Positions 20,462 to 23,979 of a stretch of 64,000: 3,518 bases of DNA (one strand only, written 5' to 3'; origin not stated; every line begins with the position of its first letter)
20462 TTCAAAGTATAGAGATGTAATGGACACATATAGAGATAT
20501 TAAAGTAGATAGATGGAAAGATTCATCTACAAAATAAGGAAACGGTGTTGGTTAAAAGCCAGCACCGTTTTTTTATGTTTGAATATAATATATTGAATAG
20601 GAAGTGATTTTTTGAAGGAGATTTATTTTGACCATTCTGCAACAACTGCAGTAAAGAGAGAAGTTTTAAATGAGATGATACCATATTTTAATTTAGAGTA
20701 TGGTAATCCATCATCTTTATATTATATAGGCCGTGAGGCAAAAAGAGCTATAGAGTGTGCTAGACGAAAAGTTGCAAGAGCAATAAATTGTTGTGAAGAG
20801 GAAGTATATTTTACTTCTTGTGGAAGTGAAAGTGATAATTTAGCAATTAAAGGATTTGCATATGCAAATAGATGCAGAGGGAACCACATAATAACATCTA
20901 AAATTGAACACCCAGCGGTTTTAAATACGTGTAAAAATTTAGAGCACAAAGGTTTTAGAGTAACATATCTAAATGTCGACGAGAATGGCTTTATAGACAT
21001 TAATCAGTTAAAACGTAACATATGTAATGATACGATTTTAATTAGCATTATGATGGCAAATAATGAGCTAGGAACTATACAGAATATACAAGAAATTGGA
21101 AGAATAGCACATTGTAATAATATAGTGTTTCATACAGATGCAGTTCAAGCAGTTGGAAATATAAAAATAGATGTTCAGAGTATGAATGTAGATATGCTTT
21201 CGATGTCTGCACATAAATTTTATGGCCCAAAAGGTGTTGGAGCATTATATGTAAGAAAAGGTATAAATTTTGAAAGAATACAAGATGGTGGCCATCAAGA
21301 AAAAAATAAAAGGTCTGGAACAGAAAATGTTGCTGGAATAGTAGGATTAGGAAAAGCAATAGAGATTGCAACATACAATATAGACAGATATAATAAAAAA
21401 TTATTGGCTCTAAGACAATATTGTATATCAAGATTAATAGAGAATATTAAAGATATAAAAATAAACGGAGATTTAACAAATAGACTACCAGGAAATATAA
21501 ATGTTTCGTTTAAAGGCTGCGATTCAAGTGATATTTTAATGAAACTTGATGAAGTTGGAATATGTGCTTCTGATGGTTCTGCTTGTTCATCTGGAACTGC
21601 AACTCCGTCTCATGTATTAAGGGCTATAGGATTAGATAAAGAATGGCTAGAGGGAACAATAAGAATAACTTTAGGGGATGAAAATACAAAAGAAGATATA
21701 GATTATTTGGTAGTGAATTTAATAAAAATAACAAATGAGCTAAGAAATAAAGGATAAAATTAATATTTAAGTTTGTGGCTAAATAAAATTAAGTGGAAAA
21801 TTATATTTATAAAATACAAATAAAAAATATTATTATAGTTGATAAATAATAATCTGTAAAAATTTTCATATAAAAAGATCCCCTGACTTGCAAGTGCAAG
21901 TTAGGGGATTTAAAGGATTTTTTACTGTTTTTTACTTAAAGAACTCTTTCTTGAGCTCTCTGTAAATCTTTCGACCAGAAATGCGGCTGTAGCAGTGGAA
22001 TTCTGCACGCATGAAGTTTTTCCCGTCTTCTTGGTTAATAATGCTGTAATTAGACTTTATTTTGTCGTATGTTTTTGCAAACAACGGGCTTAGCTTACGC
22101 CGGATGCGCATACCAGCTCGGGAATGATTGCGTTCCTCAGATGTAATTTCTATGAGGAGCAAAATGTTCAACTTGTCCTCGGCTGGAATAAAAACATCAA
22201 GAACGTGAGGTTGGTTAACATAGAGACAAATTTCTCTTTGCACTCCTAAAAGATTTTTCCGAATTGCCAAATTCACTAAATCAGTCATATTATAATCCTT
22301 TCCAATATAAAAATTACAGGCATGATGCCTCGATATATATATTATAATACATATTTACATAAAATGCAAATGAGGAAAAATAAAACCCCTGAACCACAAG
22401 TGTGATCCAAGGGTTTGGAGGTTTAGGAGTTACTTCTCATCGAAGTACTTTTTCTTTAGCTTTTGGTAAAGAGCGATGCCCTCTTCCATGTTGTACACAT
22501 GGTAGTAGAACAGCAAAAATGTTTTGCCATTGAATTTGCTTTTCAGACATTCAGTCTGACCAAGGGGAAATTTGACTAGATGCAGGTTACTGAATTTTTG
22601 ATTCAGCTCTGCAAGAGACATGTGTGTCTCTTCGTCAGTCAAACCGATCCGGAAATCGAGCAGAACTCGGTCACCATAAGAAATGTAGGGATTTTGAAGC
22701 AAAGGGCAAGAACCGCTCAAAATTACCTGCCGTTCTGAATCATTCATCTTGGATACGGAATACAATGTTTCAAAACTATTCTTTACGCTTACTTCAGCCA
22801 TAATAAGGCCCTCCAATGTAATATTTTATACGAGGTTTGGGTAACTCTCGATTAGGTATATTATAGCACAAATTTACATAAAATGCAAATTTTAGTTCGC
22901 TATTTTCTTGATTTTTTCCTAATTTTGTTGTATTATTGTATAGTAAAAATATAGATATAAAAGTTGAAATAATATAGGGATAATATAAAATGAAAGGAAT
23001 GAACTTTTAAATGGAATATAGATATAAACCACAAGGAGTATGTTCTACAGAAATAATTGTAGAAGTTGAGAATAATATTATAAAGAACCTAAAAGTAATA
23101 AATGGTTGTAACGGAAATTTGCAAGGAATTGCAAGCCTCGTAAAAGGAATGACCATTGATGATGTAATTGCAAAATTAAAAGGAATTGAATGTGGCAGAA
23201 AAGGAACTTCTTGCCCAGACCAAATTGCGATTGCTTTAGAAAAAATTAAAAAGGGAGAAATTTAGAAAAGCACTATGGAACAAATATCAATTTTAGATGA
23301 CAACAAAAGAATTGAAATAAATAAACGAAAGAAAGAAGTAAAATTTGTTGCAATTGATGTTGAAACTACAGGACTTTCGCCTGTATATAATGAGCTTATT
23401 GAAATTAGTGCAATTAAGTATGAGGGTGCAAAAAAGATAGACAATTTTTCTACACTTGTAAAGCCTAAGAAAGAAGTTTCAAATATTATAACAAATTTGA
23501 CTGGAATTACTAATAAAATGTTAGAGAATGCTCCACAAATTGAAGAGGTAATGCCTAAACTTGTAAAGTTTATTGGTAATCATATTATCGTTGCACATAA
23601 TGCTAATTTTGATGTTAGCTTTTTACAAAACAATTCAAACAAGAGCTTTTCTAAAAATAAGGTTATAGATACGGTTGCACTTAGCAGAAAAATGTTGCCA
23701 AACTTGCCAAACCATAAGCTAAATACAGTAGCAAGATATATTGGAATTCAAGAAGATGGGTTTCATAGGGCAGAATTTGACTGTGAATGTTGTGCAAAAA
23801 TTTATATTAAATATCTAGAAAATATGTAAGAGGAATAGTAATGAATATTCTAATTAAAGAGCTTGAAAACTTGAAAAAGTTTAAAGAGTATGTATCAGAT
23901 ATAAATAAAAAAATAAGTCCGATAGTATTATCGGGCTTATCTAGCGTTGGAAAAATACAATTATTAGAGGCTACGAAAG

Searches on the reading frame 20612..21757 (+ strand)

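Call 42: search_protein_families(library=pfam, proteins=[window:20612-21757:+], max_evalue=0.0001)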
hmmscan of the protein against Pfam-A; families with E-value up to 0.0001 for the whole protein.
window:20612-21757:+ (381 aa): 3 families
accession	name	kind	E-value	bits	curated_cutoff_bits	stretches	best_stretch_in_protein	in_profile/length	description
PF00266.25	Aminotran_5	-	1.4e-88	297.8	21.5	1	4-366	1-371/371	Aminotransferase class-V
PF01212.27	Beta_elim_lyase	-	1.4e-06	28.3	27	1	63-203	48-200/288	Beta-eliminating lyase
PF01041.23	DegT_DnrJ_EryC1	-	5.4e-05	23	19.8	1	89-183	63-152/360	DegT/DnrJ/EryC1/StrS aminotransferase family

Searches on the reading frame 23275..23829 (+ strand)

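Call 77: search_protein_families(library=pfam, proteins=[window:23275-23829:+], max_evalue=0.001)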
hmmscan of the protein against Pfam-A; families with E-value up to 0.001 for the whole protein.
window:23275-23829:+ (184 aa): 6 families
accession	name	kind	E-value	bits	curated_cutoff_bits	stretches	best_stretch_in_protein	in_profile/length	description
PF00929.31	RNase_T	-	2.9e-37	129.2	24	1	25-177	1-164/164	Exonuclease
PF01612.26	DNA_pol_A_exo1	-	7.8e-11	42.5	23.6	1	14-155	12-127/173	3'-5' exonuclease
PF13482.12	RNase_H_2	-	4e-08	33.8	22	1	27-183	3-137/165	RNase_H superfamily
PF16473.11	Rv2179c-like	-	6.4e-05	23.2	27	1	24-169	2-169/177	3'-5' exoribonuclease Rv2179c-like domain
PF04857.26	CAF1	-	0.00073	19.3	24.2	0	17-35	15-33/320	CAF1 family ribonuclease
PF21762.3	DEDDh_C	-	0.00081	20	27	0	101-166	106-174/188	DNA polymerase III subunit epsilon-like, C-terminal domain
